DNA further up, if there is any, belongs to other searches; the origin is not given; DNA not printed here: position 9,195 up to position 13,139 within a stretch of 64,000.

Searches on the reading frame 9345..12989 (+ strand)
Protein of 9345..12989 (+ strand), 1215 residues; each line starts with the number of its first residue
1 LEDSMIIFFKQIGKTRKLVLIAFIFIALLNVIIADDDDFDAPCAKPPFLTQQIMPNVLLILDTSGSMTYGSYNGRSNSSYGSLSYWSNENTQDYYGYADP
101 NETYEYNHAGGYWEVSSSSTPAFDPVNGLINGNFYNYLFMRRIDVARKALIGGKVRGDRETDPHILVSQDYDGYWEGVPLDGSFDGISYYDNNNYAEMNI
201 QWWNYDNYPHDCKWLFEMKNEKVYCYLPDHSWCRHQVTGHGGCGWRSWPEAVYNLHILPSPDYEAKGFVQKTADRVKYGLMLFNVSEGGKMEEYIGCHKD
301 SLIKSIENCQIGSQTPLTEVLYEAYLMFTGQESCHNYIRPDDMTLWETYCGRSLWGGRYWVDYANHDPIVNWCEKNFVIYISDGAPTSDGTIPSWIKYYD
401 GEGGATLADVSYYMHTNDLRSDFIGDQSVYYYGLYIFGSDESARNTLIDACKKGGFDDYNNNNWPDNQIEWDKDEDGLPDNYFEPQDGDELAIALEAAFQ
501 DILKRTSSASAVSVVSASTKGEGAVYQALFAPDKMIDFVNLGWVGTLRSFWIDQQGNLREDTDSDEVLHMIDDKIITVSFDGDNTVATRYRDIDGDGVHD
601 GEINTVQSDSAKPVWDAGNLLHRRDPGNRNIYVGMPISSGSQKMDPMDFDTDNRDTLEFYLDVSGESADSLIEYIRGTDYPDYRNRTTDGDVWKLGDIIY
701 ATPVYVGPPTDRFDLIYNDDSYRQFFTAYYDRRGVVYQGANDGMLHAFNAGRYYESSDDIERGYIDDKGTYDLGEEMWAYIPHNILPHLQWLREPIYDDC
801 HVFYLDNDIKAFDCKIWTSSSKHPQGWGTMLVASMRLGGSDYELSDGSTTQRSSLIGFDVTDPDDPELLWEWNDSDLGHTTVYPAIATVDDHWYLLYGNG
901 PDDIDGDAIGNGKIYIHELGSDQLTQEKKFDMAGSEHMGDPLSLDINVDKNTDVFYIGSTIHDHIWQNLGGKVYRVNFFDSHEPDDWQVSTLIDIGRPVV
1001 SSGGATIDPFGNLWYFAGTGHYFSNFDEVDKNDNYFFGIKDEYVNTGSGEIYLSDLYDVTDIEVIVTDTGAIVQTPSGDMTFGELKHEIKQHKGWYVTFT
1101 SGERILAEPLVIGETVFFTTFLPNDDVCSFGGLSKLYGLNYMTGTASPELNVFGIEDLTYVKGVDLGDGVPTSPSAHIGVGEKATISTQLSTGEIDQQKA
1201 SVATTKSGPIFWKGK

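Call 50: search_protein_families(library=pfam, proteins=[window:9345-12989:+], max_evalue=0.00001)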
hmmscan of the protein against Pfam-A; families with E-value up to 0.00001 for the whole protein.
window:9345-12989:+ (1215 aa): 1 family
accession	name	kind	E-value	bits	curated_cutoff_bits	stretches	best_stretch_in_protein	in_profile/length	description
PF05567.17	T4P_PilY1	-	1.2e-09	38.1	28.1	1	695-980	1-294/411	PilY1 beta-propeller domain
